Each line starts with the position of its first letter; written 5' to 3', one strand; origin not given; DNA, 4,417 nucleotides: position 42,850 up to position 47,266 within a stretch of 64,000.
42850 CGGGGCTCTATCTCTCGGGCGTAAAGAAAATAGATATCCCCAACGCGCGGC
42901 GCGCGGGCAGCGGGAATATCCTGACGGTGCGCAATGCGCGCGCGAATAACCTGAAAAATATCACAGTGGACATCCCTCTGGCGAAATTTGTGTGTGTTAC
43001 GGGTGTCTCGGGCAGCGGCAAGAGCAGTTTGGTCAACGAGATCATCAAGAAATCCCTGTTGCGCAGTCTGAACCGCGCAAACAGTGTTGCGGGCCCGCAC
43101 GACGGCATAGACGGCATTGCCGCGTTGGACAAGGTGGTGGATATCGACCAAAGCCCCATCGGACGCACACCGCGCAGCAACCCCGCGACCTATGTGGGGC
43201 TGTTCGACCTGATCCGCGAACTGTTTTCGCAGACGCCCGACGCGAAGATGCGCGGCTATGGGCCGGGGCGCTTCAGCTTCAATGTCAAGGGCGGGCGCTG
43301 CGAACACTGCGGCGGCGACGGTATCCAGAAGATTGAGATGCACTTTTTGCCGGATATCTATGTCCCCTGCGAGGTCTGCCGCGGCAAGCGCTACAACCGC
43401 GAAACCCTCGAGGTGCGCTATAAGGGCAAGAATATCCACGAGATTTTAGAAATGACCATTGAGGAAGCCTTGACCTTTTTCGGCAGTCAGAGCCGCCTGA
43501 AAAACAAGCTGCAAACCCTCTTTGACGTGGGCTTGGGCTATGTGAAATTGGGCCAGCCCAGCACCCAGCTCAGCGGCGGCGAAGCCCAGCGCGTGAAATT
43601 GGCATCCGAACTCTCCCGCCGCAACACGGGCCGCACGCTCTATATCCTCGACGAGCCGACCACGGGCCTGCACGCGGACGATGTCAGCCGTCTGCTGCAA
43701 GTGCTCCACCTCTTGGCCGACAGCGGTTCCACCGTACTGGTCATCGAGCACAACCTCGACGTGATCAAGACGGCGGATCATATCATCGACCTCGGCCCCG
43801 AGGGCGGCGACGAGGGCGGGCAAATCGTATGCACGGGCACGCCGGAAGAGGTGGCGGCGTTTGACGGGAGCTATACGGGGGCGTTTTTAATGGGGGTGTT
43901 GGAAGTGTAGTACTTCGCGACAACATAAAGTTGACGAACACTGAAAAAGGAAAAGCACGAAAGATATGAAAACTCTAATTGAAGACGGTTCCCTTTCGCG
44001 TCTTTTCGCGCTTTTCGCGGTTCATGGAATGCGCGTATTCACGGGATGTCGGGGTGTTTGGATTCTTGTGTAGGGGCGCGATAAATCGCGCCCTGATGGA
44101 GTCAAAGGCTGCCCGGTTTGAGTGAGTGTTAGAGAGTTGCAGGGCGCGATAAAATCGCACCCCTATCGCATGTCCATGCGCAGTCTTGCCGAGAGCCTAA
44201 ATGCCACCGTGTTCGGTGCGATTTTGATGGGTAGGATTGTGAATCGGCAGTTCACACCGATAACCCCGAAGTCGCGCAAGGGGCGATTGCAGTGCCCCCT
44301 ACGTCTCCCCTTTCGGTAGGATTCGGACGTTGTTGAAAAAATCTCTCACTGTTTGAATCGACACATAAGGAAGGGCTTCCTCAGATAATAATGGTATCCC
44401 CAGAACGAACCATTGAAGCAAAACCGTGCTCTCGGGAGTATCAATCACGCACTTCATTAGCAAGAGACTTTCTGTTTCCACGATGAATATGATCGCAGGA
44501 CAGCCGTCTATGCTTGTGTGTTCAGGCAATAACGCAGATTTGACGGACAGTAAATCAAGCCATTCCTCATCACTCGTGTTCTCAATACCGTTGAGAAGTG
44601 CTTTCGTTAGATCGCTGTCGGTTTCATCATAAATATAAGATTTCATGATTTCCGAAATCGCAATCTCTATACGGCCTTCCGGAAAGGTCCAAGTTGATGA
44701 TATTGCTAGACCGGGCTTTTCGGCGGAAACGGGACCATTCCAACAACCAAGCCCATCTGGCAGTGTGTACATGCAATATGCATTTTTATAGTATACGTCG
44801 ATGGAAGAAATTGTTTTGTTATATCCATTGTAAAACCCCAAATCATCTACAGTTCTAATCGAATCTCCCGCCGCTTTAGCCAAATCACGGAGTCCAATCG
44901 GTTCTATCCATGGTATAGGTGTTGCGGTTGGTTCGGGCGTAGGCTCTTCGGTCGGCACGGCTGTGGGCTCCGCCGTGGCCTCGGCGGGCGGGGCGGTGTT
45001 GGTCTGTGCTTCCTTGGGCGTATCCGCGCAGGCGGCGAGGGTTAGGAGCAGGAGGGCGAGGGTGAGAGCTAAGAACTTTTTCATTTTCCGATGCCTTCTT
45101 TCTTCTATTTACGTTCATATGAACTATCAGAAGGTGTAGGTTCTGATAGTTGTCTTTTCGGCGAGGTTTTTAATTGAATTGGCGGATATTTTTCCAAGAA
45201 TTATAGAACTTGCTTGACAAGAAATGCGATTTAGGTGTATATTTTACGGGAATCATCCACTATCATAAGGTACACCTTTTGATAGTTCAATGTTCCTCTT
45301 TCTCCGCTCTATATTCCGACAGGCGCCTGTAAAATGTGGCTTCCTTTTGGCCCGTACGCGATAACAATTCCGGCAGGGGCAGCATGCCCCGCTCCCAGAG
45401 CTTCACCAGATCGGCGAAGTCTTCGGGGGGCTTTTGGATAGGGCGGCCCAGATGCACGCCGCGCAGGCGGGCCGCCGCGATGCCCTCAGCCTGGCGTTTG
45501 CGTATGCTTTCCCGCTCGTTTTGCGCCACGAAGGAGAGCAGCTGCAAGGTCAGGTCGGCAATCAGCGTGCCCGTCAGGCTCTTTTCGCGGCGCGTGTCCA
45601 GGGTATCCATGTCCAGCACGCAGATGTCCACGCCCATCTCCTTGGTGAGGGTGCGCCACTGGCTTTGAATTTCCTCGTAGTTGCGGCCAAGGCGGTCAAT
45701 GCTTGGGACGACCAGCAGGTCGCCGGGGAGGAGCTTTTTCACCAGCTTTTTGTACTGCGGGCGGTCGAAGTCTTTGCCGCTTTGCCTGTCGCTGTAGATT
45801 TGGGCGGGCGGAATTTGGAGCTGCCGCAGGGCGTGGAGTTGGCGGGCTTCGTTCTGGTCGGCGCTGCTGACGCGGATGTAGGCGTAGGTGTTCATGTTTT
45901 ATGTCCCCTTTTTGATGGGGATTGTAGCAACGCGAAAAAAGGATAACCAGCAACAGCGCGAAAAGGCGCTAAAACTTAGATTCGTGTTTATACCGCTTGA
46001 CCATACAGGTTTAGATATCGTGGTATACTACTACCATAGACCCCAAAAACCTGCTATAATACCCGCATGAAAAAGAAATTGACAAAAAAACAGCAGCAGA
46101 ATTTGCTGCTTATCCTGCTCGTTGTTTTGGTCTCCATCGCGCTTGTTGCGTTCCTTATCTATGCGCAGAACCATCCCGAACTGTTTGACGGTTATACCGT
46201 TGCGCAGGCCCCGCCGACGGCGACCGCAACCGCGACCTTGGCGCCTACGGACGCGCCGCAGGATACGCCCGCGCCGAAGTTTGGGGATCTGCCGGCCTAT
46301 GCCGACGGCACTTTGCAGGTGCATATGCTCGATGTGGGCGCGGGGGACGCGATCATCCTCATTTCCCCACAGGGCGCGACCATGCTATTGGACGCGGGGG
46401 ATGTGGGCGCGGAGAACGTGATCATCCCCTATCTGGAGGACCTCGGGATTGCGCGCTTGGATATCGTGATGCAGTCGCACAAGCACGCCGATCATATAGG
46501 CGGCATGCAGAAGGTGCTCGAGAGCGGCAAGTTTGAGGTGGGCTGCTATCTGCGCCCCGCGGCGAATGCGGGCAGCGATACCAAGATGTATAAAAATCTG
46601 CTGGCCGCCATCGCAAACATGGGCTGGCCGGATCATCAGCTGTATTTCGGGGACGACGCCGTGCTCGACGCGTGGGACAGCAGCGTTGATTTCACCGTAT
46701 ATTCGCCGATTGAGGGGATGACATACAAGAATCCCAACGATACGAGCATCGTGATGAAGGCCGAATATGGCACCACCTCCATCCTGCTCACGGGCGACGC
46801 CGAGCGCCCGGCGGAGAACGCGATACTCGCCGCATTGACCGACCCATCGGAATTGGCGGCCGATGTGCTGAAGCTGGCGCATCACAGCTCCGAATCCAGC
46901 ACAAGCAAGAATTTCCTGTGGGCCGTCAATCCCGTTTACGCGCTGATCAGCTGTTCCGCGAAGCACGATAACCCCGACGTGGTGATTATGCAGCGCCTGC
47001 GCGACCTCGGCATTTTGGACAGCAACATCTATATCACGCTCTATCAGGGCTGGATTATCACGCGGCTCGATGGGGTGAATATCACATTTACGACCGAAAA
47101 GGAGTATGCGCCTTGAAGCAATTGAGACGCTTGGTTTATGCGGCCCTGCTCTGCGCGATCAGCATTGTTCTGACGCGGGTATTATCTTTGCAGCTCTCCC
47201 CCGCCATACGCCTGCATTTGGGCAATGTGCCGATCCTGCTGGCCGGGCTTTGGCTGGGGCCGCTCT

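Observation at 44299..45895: Candidate invertible promoter switch: serine recombinase, two inverted 30-bp palindromic sites, consensus promoter, lipoprotein gene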

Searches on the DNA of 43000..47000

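Call 59: search_rna_families(source=window, start=43000, end=47000, threshold=gathering)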
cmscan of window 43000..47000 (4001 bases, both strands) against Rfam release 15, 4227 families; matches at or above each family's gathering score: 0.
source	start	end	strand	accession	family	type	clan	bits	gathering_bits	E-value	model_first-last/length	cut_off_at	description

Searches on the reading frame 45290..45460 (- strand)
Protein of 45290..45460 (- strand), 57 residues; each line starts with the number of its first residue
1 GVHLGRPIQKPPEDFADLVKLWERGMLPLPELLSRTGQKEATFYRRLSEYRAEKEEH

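Call 66: search_protein_families(library=pfam, proteins=[window:45290-45460:-], max_evalue=10)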
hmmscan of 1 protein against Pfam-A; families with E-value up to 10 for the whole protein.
seq(57 aa): 1 family
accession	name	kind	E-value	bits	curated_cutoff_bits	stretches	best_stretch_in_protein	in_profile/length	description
PF17692.6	DUF5538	-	0.019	15.5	25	1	6-37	74-105/128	Family of unknown function (DUF5538)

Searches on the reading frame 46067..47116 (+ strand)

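Call 6: search_protein_families(library=pfam, proteins=[window:46067-47116:+], max_evalue=0.01)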
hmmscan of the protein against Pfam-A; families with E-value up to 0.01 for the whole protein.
window:46067-47116:+ (349 aa): 2 families
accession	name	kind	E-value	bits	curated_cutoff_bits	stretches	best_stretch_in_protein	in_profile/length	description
PF00753.33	Lactamase_B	-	4.3e-15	56.6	22.7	1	97-296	9-194/196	Metallo-beta-lactamase superfamily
PF12706.13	Lactamase_B_2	-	0.0014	18.7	27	1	128-160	28-62/200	Beta-lactamase superfamily domain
